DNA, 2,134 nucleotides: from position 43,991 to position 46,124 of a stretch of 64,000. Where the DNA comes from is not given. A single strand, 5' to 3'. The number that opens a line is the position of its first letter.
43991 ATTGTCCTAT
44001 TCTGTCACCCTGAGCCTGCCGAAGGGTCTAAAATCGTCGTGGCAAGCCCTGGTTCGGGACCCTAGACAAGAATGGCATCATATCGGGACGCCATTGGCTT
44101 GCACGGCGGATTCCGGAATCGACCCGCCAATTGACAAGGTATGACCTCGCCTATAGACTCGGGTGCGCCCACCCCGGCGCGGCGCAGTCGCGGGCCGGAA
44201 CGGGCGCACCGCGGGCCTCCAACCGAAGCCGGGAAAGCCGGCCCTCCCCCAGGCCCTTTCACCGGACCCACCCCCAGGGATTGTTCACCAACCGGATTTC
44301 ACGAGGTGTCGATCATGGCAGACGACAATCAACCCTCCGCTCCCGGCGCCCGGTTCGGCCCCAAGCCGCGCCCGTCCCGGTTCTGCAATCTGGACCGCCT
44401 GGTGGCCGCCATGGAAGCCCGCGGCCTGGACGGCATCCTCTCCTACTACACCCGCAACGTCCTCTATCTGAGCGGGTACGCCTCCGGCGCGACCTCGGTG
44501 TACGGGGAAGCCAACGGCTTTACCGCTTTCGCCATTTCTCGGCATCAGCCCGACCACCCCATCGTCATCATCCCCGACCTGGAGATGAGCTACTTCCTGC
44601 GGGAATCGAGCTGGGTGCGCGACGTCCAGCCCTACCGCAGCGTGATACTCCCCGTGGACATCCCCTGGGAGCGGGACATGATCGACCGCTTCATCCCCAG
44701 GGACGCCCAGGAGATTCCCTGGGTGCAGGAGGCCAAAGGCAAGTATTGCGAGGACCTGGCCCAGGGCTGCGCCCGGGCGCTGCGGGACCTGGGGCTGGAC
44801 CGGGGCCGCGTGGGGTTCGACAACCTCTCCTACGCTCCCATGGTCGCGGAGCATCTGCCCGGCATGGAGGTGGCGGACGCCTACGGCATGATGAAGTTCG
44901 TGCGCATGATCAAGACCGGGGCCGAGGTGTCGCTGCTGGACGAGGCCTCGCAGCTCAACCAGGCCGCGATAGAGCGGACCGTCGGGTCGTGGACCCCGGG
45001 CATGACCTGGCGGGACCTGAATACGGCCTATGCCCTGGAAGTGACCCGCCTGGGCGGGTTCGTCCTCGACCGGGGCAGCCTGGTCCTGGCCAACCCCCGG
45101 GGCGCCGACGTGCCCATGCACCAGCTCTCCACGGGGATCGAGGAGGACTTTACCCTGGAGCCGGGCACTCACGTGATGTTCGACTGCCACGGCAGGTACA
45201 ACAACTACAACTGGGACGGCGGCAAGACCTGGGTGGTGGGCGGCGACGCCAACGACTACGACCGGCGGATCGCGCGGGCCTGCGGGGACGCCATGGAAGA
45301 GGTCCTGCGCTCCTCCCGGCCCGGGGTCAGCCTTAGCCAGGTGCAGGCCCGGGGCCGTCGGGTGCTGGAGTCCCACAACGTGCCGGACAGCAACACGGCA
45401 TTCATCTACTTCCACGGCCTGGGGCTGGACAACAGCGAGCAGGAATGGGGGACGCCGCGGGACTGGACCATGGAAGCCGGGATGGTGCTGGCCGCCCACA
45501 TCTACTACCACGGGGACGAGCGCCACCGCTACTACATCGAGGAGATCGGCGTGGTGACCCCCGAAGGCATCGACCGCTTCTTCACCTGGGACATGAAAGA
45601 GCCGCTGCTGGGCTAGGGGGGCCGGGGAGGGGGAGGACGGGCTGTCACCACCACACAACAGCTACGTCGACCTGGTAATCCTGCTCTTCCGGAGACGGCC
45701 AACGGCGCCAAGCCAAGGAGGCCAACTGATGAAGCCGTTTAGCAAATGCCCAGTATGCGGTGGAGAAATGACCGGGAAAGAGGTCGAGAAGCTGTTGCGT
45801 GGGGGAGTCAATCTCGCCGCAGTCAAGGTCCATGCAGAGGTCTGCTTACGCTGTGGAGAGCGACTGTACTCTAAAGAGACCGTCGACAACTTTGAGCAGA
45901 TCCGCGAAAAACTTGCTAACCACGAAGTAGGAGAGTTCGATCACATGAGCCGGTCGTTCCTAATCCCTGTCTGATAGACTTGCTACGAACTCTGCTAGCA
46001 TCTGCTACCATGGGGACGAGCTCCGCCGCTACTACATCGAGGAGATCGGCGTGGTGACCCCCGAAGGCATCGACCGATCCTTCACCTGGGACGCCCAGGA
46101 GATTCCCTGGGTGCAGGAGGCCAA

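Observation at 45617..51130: Lower-GC defence island: orphan YgiT zinc ribbon, VapBC-like pair and a type III R-M packed as one same-strand array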

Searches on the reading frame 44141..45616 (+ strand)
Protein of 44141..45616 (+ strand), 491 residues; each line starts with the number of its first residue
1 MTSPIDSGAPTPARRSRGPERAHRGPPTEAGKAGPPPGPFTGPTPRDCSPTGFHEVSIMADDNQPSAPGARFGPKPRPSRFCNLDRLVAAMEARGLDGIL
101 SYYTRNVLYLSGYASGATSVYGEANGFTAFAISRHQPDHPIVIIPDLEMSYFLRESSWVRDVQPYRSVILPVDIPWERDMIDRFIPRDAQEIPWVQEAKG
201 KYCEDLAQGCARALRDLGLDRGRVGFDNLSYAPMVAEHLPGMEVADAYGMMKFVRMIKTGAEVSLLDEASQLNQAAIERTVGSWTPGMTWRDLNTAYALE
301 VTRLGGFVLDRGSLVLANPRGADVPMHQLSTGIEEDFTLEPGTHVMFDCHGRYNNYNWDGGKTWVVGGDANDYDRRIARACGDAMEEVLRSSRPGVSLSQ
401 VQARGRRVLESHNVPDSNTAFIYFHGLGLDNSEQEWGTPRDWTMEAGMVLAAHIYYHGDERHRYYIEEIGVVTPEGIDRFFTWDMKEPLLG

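Call 3: search_protein_families(library=pfam, proteins=[window:44141-45616:+], max_evalue=0.01)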
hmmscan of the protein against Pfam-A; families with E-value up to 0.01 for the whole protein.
window:44141-45616:+ (491 aa): 2 families
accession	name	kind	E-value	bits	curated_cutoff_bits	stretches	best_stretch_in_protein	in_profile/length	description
PF00557.29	Peptidase_M24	-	8.9e-21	75.1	23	1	266-473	3-207/208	Metallopeptidase family M24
PF01321.24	Creatinase_N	-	7.3e-09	36.7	22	1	84-257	2-128/128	Creatinase/Prolidase N-terminal domain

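Call 9: search_protein_families(library=ncbifam, proteins=[window:44141-45616:+], max_evalue=0.01)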
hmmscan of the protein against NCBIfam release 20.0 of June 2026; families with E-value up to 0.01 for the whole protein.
window:44141-45616:+ (491 aa): 8 families
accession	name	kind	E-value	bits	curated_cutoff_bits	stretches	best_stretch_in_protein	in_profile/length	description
NF038259.1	ectoine_DoeA_2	exception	3.6e-14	52.3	575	1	190-414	79-303/386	ectoine hydrolase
NF040821.1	dipep_PepQ_Arch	equivalog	9.5e-10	38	630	1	249-451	114-309/346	Xaa-Pro dipeptidase PepQ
TIGR02993.1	ectoine_eutD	equivalog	3.8e-09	36.2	613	1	234-418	135-316/391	ectoine hydrolase DoeA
NF008131.0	PRK10879.1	equivalog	3.1e-08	32.8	465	1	245-409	161-319/438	Xaa-Pro aminopeptidase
NF007310.0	PRK09795.1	equivalog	3.9e-08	32.5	393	1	252-482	122-350/361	aminopeptidase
NF011173.0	PRK14575.1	equivalog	1.6e-07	30.7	850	1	238-478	159-393/406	putative peptidase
NF011720.0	PRK15173.1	subfamily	1.6e-07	30.7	420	1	238-478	96-330/343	peptidase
NF011174.0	PRK14576.1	subfamily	2.8e-07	29.8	487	1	239-478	159-392/405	putative endopeptidase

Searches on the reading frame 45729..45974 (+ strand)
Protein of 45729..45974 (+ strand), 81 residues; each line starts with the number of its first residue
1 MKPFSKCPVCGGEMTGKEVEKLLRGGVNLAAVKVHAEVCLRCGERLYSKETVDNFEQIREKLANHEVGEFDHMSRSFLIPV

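Call 3: search_protein_families(library=pfam, proteins=[window:45729-45974:+], max_evalue=0.01)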
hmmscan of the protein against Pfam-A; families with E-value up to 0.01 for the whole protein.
window:45729-45974:+ (81 aa): 3 families
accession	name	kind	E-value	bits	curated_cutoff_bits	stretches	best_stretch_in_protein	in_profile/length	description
PF15731.11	MqsA_antitoxin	-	0.00047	20.7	30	1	6-62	2-60/131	Antitoxin component of bacterial toxin-antitoxin system, MqsA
PF04423.19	Rad50_zn_hook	-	0.0016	18.6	24.3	0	6-24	21-39/52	Rad50 zinc hook motif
PF17848.7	Zn_ribbon_ACC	-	0.0021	18.6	24.5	0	39-55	4-20/26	Acetyl-CoA carboxylase zinc finger domain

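Call 4: search_protein_families(library=padloc, proteins=[window:45729-45974:+], max_evalue=0.01)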
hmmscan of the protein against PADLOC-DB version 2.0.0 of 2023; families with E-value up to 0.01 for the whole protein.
window:45729-45974:+ (81 aa): 0 families

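Call 9: search_protein_families(library=ncbifam, proteins=[window:45729-45974:+], max_evalue=0.01)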
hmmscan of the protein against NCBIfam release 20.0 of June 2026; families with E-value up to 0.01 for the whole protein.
window:45729-45974:+ (81 aa): 3 families
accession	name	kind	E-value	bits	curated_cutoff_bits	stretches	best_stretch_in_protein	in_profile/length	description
TIGR03831.1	YgiT_finger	domain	1.8e-08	34.5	20.2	1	7-50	1-46/46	YgiT-type zinc finger protein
TIGR03830.1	CxxCG_CxxCG_HTH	subfamily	1.5e-05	24.8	61.8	1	7-63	1-58/127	type II TA system antitoxin MqsA family protein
NF033497.1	rubre_like_arch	subfamily_domain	0.0022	17.6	32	0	6-14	18-26/34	rubrerythrin-like domain-containing protein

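Call 39: find_homologous_proteins(query=window:45729-45974:+, max_evalue=0.001)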
Query window:45729-45974:+ (81 aa): 1951 proteins with E <= 0.001 among 1952 candidates; the best 120 are listed.
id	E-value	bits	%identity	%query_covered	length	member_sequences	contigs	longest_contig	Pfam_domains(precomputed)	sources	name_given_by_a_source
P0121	5.4e-48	178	100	100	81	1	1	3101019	-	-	-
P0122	6.4e-42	159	90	100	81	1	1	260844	-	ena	-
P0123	1.8e-37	145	84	99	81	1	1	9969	-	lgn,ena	-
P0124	9.1e-37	142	83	99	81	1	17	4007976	-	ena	-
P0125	2.5e-36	141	81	99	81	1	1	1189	-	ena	-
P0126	3.5e-36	140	81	99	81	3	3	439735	-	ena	-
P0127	4.2e-36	140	80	100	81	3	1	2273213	-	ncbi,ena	-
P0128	6.6e-36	140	81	99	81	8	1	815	-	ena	-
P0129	9.6e-36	139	81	99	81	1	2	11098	-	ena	-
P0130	1.2e-35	139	84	100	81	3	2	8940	-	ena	-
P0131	2.0e-35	138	80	98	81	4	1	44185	-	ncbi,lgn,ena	-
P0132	3.5e-35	137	81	99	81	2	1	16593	-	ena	-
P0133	4.4e-35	137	79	100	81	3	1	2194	PF04423.20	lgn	-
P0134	4.7e-35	137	79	99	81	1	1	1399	-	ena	-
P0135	5.0e-35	137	82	98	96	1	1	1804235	-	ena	-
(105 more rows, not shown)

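Call 41: find_encoding_contigs(protein=P0122, flank=5000, max_places=2)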
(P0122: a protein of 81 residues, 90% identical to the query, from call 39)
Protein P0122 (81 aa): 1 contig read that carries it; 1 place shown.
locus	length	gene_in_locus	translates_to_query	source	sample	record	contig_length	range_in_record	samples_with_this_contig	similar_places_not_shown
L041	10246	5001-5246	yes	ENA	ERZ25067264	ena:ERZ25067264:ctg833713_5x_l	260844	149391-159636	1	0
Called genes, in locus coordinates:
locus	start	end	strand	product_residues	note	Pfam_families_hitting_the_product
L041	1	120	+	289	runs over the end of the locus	PF02219:MTHFR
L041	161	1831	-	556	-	PF02776:TPP_enzyme_N, PF00205:TPP_enzyme_M, PF02775:TPP_enzyme_C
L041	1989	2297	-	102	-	PF02627:CMD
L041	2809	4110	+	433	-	PF01321:Creatinase_N, PF00557:Peptidase_M24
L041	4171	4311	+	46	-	-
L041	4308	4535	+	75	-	PF15919:HicB_lk_antitox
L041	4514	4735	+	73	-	PF07927:HicA_toxin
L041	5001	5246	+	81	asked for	-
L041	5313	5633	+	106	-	-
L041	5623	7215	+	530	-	PF01555:N6_N4_Mtase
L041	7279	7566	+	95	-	PF01541:GIY-YIG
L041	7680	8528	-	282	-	PF13592:HTH_33, PF13358:DDE_3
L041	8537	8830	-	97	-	PF13384:HTH_23, PF13551:HTH_29 (weak)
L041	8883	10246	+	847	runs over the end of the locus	PF04851:ResIII, PF00270:DEAD (faint)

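Call 42: find_encoding_contigs(protein=P0124, flank=3000, max_places=8)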
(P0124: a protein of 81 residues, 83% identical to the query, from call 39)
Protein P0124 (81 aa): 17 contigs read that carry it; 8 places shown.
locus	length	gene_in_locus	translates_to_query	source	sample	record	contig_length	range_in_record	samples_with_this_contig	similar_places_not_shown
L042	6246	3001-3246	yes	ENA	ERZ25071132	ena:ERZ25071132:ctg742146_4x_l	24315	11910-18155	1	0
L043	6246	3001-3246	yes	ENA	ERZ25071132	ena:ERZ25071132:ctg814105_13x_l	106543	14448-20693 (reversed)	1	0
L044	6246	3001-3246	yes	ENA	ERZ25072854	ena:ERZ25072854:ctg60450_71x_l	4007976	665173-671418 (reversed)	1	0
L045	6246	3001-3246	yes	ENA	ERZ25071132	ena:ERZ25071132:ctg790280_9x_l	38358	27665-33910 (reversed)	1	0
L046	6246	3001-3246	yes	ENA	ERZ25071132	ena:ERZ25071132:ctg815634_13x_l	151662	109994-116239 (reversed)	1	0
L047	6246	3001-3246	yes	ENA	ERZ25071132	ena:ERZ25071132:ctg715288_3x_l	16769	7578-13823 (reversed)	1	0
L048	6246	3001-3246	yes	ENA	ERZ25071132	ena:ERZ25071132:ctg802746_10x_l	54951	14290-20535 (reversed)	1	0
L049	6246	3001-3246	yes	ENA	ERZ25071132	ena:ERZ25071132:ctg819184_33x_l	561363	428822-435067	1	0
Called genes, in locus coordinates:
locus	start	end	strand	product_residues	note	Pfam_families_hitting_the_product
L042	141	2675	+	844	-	PF04313:HSDR_N (weak), PF13588:HSDR_N_2 (weak), PF04851:ResIII, PF00270:DEAD, PF18766:SWI2_SNF2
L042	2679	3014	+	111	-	PF14076:DUF4258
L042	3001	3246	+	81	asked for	-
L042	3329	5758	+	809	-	PF02384:N6_Mtase, PF07669:Eco57I (faint), PF01420:Methylase_S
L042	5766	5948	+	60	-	-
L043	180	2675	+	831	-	PF04313:HSDR_N (weak), PF13588:HSDR_N_2 (weak), PF00270:DEAD, PF04851:ResIII, PF18766:SWI2_SNF2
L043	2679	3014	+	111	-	PF14076:DUF4258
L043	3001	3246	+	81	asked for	-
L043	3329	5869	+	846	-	PF02384:N6_Mtase, PF01420:Methylase_S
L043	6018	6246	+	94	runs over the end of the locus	-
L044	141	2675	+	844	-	PF04313:HSDR_N (weak), PF13588:HSDR_N_2 (weak), PF04851:ResIII, PF00270:DEAD, PF18766:SWI2_SNF2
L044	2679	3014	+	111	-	PF14076:DUF4258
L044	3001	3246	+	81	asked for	-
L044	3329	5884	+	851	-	PF02384:N6_Mtase, PF01420:Methylase_S (weak)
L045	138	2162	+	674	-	PF04313:HSDR_N (weak), PF13588:HSDR_N_2 (weak), PF00270:DEAD, PF04851:ResIII, PF18766:SWI2_SNF2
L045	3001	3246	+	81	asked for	-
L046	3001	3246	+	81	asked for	-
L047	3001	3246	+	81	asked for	-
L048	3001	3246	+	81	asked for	-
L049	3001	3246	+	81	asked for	-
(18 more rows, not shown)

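Call 46: search_protein_families(library=pfam, proteins=[L041:5313-5633:+, L042:2679-3014:+], max_evalue=0.01)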
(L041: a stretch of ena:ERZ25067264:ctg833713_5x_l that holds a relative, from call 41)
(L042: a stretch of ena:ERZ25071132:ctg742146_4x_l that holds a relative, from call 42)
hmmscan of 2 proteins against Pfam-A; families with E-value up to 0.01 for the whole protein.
L041:5313-5633:+ (106 aa): 0 families

L042:2679-3014:+ (111 aa): 1 family
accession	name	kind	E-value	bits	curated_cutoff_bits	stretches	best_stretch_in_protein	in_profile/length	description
PF14076.12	DUF4258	-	5.8e-23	81.4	25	1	20-92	1-71/71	Domain of unknown function (DUF4258)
